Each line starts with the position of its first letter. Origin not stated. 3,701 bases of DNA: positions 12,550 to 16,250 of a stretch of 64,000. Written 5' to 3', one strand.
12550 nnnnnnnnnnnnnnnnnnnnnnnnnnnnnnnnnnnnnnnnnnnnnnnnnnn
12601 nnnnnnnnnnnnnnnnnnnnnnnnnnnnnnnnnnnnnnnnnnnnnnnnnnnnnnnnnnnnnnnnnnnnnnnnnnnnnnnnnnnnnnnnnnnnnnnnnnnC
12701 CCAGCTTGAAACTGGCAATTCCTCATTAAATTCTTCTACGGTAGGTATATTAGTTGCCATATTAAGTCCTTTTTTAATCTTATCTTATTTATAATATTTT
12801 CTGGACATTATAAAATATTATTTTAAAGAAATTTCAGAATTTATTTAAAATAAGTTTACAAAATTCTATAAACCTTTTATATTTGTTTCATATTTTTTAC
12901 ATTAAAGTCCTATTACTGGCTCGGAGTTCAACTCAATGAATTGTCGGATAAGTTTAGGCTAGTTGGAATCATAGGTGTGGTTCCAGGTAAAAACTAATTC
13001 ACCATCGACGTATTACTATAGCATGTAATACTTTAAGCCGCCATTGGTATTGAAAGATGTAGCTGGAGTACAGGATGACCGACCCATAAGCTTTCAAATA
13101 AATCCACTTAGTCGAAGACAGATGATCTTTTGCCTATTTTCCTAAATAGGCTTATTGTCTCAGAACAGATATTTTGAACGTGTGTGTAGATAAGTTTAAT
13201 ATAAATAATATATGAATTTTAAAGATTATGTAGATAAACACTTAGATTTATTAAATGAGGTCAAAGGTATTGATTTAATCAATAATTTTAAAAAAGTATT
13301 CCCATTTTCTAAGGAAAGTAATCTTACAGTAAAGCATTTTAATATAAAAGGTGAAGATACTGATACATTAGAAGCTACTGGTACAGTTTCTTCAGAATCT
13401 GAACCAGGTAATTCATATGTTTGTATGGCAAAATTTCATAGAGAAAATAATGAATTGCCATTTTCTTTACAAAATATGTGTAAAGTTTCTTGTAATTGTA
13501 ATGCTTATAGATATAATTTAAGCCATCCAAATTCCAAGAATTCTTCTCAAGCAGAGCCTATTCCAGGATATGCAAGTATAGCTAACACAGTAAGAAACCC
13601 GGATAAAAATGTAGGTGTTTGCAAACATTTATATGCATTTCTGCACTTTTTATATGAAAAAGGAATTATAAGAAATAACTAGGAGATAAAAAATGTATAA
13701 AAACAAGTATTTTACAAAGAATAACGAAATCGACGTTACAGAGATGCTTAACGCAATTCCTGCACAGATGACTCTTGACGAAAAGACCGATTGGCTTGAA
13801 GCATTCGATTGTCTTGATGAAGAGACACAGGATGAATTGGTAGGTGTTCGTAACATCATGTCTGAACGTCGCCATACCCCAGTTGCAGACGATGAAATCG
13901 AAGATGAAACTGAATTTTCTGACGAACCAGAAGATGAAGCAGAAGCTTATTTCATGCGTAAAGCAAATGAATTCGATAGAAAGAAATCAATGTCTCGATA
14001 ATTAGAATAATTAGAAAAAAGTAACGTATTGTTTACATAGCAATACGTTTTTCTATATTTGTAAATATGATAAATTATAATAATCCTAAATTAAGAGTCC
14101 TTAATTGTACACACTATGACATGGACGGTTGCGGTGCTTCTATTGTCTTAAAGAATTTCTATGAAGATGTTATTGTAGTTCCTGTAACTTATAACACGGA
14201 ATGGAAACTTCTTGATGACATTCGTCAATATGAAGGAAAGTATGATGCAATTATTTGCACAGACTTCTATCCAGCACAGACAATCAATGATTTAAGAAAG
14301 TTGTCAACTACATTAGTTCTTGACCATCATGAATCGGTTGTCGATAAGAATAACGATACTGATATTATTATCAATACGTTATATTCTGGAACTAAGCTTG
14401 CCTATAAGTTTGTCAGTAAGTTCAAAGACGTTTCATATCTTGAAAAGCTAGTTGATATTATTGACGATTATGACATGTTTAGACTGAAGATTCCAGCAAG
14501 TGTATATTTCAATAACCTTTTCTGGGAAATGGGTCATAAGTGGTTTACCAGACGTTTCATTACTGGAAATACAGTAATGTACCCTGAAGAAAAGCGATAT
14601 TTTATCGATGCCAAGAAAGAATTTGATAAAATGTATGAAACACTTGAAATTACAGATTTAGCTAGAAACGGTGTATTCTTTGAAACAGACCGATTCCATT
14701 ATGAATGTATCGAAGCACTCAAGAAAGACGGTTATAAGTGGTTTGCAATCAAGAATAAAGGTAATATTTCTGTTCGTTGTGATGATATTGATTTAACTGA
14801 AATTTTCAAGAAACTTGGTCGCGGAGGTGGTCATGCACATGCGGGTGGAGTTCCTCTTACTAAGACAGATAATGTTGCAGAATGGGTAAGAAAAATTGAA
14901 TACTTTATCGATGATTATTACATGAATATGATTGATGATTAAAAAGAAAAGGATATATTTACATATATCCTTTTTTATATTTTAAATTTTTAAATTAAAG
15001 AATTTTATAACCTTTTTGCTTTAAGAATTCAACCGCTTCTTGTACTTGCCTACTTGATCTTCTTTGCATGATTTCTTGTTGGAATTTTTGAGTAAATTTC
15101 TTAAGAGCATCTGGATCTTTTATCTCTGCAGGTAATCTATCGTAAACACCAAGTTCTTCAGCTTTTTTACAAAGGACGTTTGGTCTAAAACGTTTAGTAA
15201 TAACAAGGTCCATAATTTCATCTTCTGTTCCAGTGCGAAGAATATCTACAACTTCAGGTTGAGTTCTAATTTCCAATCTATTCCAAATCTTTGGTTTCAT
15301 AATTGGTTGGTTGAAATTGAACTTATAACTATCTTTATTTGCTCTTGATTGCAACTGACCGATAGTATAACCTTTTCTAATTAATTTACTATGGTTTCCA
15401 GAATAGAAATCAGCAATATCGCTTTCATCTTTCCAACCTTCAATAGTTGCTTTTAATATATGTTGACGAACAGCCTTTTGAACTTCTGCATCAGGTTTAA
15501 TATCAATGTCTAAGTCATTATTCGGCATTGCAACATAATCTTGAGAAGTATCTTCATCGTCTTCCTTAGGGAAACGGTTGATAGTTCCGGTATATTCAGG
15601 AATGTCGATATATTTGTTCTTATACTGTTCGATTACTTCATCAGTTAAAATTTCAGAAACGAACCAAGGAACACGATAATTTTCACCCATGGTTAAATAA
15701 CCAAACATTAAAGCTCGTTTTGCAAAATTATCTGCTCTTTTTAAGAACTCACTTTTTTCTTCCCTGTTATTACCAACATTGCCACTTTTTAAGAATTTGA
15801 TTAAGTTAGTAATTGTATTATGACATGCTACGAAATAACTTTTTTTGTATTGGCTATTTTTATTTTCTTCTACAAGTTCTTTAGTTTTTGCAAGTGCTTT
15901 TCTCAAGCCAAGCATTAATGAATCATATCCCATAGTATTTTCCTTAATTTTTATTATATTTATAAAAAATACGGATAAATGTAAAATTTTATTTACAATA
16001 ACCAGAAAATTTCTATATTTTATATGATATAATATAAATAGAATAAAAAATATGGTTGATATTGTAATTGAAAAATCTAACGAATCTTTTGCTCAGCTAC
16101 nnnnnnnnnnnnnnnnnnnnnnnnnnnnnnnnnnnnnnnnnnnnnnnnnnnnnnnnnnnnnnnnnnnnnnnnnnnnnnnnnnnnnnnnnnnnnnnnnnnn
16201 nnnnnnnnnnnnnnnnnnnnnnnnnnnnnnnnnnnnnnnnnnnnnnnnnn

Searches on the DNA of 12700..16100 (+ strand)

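Call 5: search_dna_similar(query=window:12700-16100:+, collection=phages, mode=near, max_rows=25)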
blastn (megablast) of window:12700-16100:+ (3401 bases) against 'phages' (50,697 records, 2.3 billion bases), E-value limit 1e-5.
No match.

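Call 14: search_rna_families(source=window, start=12750, end=13230, threshold=evalue, max_evalue=10, show_alignments=2)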
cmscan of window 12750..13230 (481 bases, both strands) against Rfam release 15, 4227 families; matches with E-value up to 10: 2.
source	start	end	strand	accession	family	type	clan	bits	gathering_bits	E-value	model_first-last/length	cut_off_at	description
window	13004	13110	+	RF02947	cow-rumen-2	Gene; sRNA;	-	102.8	66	7.6e-21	1-106/106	no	cow-rumen-2 RNA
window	13089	13180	-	RF02430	SpF19_sRNA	Gene; sRNA;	-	16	60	6.3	1-99/99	no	Streptococcus sRNA SpF19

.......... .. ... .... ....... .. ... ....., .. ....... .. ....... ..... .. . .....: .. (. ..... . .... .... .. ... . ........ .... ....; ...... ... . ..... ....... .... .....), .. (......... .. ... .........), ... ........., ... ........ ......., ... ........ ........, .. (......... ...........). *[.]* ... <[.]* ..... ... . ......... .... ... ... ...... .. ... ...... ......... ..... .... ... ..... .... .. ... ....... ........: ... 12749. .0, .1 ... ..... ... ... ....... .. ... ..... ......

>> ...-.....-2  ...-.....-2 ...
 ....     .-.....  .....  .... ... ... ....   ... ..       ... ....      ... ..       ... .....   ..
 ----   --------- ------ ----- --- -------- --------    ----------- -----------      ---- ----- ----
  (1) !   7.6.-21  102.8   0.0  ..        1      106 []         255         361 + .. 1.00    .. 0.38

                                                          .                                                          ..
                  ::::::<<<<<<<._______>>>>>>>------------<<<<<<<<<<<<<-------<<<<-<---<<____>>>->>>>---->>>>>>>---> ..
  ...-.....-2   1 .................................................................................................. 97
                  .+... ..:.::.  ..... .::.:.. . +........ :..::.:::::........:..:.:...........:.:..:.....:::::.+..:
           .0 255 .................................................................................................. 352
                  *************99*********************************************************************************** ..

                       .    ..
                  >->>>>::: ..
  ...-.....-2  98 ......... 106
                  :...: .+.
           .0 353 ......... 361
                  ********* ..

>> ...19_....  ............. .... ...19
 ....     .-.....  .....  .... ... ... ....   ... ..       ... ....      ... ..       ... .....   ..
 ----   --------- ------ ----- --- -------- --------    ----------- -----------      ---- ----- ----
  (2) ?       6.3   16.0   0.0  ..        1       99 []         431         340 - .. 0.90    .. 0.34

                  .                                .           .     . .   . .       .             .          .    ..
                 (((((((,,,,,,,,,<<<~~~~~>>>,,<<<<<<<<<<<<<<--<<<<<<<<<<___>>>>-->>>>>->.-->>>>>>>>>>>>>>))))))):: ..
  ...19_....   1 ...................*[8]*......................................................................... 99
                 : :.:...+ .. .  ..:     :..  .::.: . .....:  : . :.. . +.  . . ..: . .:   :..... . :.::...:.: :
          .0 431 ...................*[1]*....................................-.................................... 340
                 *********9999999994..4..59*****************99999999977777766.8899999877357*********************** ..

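Call 49: search_rna_families(sources=[L005, L007, L008, L012, L014, L016, L019, L020, L022, L023], threshold=gathering)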
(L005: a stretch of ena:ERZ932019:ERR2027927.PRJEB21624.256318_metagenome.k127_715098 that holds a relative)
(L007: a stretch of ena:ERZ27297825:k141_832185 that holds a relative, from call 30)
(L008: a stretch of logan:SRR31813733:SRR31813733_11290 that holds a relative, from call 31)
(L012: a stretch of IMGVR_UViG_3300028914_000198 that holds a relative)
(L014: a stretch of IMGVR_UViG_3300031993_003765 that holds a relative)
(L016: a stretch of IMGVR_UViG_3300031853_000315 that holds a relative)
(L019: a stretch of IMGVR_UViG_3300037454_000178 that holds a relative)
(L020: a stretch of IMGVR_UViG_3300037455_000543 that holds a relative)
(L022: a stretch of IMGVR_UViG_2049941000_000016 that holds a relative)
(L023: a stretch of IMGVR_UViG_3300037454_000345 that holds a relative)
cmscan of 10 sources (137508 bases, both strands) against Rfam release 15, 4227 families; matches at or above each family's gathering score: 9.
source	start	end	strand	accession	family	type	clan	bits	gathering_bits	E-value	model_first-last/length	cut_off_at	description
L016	5710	5814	+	RF02947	cow-rumen-2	Gene; sRNA;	-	105.6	66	4.6e-19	1-106/106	no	cow-rumen-2 RNA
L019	4894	4998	+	RF02947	cow-rumen-2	Gene; sRNA;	-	105.1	66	6.2e-19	1-106/106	no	cow-rumen-2 RNA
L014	4624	4730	+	RF02947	cow-rumen-2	Gene; sRNA;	-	102.8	66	2.2e-18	1-106/106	no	cow-rumen-2 RNA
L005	6932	7038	+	RF02947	cow-rumen-2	Gene; sRNA;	-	102.7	66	2.3e-18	1-106/106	no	cow-rumen-2 RNA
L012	5935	6041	+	RF02947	cow-rumen-2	Gene; sRNA;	-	100.6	66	7.2e-18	1-106/106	no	cow-rumen-2 RNA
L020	6241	6346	+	RF02947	cow-rumen-2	Gene; sRNA;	-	99.3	66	1.5e-17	1-106/106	no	cow-rumen-2 RNA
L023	1988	2093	+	RF02947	cow-rumen-2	Gene; sRNA;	-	96.8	66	5.7e-17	1-106/106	no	cow-rumen-2 RNA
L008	5533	5638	+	RF02947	cow-rumen-2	Gene; sRNA;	-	95.6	66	1.1e-16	1-106/106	no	cow-rumen-2 RNA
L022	6241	6346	+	RF02947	cow-rumen-2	Gene; sRNA;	-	94.7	66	1.8e-16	1-106/106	no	cow-rumen-2 RNA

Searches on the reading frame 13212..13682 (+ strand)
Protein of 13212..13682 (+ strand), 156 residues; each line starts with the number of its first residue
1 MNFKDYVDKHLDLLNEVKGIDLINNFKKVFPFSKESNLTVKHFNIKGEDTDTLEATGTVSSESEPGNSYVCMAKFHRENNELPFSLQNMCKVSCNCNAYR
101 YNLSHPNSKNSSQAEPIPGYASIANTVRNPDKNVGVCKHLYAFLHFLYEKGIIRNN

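Call 3: search_protein_families(library=pfam, proteins=[window:13212-13682:+], max_evalue=1)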
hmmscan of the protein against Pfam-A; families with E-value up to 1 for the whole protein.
window:13212-13682:+ (156 aa): 0 families

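Call 4: search_protein_families(library=phrogs, proteins=[window:13212-13682:+], max_evalue=0.01)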
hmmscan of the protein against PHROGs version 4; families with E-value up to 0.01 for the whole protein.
window:13212-13682:+ (156 aa): 1 family
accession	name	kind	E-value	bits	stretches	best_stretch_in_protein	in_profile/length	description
phrog_18980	-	unknown function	0.0015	19.2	1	78-149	146-215/218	-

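Call 25: search_protein_families(library=ncbifam, proteins=[window:13212-13682:+], max_evalue=1)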
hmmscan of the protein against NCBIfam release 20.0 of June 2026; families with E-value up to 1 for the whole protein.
window:13212-13682:+ (156 aa): 0 families

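Call 26: search_protein_families(library=padloc, proteins=[window:13212-13682:+], max_evalue=1)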
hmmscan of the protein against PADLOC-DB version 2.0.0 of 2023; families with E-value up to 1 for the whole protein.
window:13212-13682:+ (156 aa): 1 family
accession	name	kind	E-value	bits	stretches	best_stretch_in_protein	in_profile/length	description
PDLC04535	PDC-M24A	-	0.00072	17.6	1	4-42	7-45/181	-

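Call 28: find_homologous_proteins(query=window:13212-13682:+, max_evalue=0.001)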
Query window:13212-13682:+ (156 aa): 21 proteins with E <= 0.001 among 31 candidates.
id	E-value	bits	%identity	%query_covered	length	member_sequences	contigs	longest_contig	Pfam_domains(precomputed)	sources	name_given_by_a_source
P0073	5.2e-97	340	95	100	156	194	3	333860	-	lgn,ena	-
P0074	6.4e-93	327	92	100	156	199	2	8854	-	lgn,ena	-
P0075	2.2e-71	257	70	100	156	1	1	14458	-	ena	-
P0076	7.7e-67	242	89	76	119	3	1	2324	-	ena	-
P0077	6.8e-65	236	64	100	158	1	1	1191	-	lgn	-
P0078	3.5e-64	233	65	100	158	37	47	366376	-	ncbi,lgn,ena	-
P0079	6.4e-64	233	66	100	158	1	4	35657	-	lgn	-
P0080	4.1e-58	214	60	99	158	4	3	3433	-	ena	-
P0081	9.6e-58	213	59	99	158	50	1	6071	-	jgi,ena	-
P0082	5.5e-55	204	57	100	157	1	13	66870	-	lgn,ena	-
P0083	2.3e-47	179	53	100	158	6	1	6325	-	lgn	-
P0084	3.4e-46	175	52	100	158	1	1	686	-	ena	-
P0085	3.6e-45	172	52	100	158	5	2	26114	-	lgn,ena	-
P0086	7.2e-45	171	53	100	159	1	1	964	-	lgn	-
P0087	1.6e-44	170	54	96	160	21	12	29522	-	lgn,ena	-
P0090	9.6e-41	157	51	87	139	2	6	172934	-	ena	-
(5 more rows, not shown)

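Call 30: find_encoding_contigs(protein=P0090, flank=7000, max_places=2)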
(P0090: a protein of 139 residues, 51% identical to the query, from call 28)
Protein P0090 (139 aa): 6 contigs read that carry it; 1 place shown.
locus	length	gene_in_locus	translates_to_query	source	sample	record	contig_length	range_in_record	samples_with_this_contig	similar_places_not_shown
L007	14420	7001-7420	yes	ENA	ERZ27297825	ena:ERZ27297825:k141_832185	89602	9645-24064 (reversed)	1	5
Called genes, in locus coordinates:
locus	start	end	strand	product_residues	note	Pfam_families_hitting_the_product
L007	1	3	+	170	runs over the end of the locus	PF13353:Fer4_12, PF04055:Radical_SAM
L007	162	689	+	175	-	PF04193:PQ-loop, PF01817:CM_2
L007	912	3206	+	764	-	PF03382:DUF285 (weak)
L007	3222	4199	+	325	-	-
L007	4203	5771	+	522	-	-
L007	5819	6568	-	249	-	-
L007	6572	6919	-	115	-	-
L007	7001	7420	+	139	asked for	-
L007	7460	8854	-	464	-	PF16724:T4-gp15_tss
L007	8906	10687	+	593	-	-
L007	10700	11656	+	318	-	-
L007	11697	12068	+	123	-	-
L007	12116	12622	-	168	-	PF00186:DHFR_1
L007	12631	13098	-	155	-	-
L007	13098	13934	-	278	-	PF02739:5_3_exonuc_N, PF09293:RNaseH_C (faint)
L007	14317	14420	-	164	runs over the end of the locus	-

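Call 31: find_encoding_contigs(protein=P0087, flank=7000, max_places=2)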
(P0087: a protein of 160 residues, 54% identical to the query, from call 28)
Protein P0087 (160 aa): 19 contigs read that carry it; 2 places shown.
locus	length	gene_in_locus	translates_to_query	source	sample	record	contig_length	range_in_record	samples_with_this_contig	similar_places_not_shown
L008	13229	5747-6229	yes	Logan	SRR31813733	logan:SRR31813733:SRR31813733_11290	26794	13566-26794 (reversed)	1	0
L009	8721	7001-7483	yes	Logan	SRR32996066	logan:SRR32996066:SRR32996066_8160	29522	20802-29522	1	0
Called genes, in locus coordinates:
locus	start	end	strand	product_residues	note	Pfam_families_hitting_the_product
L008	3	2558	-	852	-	?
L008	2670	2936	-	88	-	-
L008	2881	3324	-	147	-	-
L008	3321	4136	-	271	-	-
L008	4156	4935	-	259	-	-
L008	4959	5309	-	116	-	-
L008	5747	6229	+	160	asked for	-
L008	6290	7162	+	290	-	PF01368:DHH, PF02272:DHHA1 (weak)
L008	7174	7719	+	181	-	-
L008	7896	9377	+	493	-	PF21241:UvsW_N, PF00176:SNF2-rel_dom (weak), PF13307:Helicase_C_2 (faint), PF04851:ResIII, PF18766:SWI2_SNF2, PF00270:DEAD, PF13245:AAA_19, PF00271:Helicase_C, +1 more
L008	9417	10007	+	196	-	-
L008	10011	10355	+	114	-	-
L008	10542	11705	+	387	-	PF00154:RecA_N, PF21134:T4_UVSX_C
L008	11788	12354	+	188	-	PF13521:AAA_28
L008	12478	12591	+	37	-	-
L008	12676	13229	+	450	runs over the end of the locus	PF03796:DnaB_C, PF06745:ATPase, PF13481:AAA_25 (faint)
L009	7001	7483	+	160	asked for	-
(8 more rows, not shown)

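Call 42: predict_structure(alignment_id=A2)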
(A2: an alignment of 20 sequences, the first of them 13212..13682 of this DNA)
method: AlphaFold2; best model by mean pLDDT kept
length: 156 residues; sequences in the alignment: 20
mean_pLDDT: 62.9   pTM: 0.62
mean pLDDT of the five models: 62.9, 61.3, 59.6, 57.3, 56.0
residues with pLDDT >= 90: 5; 70-90: 65; 50-70: 30; < 50: 56
segments of 3 or more residues with pLDDT < 50: 1-6, 13-20, 98-135
pLDDT, mean of each block of 10 residues (from residue 1): 50 47 54 59 87 87 75 81 76 62 34 40 43 57 83 75
secondary structure, 60 per line:
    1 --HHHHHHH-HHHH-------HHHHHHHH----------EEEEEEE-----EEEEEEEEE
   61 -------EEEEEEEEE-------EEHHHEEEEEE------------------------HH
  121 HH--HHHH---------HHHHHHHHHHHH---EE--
elements in order: H3-9 H11-14 H22-29 E40-46 E52-60 E68-76 E89-94 H119-122 H125-128 H138-149

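Call 57: search_protein_families(library=pfam, alignment_id=A2, max_evalue=10)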
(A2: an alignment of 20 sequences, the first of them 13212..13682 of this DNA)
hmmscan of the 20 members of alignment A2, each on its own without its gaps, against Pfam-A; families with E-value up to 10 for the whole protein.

A. member 1, window:13212-13682:+ (156 aa): 0 families

B. families by the number of members that match (of 20 scanned): 7 families
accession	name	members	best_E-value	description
PF18020.7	TIG_2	7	0.0079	TIG domain found in plexin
PF18590.6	IMP2_N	1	0.01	Immune Mapped Protein 2 (IMP2) N-terminal domain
PF24172.1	CdiI_ImmP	1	0.14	CdiI immunity protein EcoliA0-like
PF10379.14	nec1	1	0.14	Virulence protein nec1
PF22981.1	RM2_Med14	1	0.14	Mediator of RNA polymerase II transcription subunit 14, RM2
PF04328.18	Sel_put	1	0.17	Selenoprotein, putative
PF07231.17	Hs1pro-1_N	1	0.18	Hs1pro-1 N-terminus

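Call 99: search_dna_similar(query=window:13212-13682:+, collection=phages, mode=protein, max_evalue=0.01, max_rows=10)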
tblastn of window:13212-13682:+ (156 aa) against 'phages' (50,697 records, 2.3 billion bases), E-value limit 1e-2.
Records with a match: 2; places in all: 2; records where one place covers at least 80% of the query: 0.
Best place of each record, by identity: <60% 2.
By first word of the organism name: Pseudomonas 1; Xanthomonas 1.
By host as written in the record: Pseudomonas syringae pv. actinidiae (CFBP 7286) 1; Xanthomonas campestris pv. campestris CECT 97 1.
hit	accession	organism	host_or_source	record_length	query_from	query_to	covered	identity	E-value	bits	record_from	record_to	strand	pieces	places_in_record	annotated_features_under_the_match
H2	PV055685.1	Pseudomonas phage QdP_Psa3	Pseudomonas syringae pv. actinidiae ...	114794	60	154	61%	32.3%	6e-4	45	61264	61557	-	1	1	hypothetical protein (x2)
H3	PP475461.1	Xanthomonas phage phiXF1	Xanthomonas campestris pv. campestris ...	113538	87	153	43%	32.4%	9e-5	47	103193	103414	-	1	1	hypothetical protein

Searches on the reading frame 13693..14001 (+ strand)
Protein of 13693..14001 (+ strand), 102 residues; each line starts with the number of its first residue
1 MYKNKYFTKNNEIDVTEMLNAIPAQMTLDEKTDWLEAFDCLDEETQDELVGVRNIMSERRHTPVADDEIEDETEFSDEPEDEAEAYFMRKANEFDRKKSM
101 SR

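Call 3: search_protein_families(library=pfam, proteins=[window:13693-14001:+], max_evalue=1)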
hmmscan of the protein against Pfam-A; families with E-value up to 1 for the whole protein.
window:13693-14001:+ (102 aa): 0 families

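Call 4: search_protein_families(library=phrogs, proteins=[window:13693-14001:+], max_evalue=0.01)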
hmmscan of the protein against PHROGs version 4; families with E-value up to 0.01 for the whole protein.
window:13693-14001:+ (102 aa): 0 families

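Call 25: search_protein_families(library=ncbifam, proteins=[window:13693-14001:+], max_evalue=1)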
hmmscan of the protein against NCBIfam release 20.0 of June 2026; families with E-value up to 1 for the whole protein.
window:13693-14001:+ (102 aa): 0 families

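Call 26: search_protein_families(library=padloc, proteins=[window:13693-14001:+], max_evalue=1)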
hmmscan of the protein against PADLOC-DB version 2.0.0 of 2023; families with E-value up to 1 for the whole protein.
window:13693-14001:+ (102 aa): 0 families

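Call 33: find_homologous_proteins(query=window:13693-14001:+, max_evalue=0.001)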
Query window:13693-14001:+ (102 aa): 36 proteins with E <= 0.001 among 43 candidates.
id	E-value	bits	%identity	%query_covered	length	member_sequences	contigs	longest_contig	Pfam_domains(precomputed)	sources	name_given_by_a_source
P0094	3.3e-57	208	95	100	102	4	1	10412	-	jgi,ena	-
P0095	1.5e-55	203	95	100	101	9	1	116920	-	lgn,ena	-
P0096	5.4e-55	201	93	100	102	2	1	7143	-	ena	-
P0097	5.3e-45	169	81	100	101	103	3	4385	-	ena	-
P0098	8.0e-44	165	80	100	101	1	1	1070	-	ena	-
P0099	6.7e-42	159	73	100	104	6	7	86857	-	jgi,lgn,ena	jgi:hypothetical protein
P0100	1.1e-41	158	73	100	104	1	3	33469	-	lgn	-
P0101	1.6e-41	158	75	97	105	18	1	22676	-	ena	-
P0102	3.4e-41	157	75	96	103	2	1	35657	-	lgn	-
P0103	1.7e-40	155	78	93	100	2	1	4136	-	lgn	-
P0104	2.9e-40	154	77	93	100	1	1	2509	-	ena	-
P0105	5.9e-40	153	78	95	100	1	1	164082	-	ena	-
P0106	6.9e-40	153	77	93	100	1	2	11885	-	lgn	-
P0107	7.7e-40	153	77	93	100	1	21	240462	-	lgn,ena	-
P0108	8.1e-40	152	76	93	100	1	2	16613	-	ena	-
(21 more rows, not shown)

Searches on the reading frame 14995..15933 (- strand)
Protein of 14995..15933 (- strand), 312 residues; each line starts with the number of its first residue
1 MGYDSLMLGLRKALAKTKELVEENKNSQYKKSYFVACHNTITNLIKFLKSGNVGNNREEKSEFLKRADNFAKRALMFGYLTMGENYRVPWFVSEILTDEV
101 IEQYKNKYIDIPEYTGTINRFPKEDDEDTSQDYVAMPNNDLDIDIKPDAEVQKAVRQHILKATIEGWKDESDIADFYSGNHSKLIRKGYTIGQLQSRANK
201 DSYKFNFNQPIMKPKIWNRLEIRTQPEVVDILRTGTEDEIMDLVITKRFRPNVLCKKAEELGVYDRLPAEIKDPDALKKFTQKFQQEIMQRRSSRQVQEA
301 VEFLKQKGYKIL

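Call 3: search_protein_families(library=pfam, proteins=[window:14995-15933:-], max_evalue=1)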
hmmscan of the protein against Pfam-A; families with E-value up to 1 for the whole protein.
window:14995-15933:- (312 aa): 0 families

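Call 4: search_protein_families(library=phrogs, proteins=[window:14995-15933:-], max_evalue=0.01)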
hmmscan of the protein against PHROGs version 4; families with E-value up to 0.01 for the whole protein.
window:14995-15933:- (312 aa): 0 families

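Call 25: search_protein_families(library=ncbifam, proteins=[window:14995-15933:-], max_evalue=1)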
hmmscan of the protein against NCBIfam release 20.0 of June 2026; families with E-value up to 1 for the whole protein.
window:14995-15933:- (312 aa): 1 family
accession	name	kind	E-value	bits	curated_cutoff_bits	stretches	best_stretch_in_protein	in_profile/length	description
NF053877.1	FosA12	exception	0.076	13.1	270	1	152-199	74-121/135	fosfomycin resistance glutathione transferase FosA12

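Call 26: search_protein_families(library=padloc, proteins=[window:14995-15933:-], max_evalue=1)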
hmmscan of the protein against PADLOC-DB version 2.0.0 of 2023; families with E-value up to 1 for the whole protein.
window:14995-15933:- (312 aa): 0 families

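Call 100: search_dna_similar(query=window:14995-15933:-, collection=phages, mode=protein, max_evalue=0.01, max_rows=10)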
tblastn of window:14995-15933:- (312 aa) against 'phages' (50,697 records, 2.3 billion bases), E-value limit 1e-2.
No match.
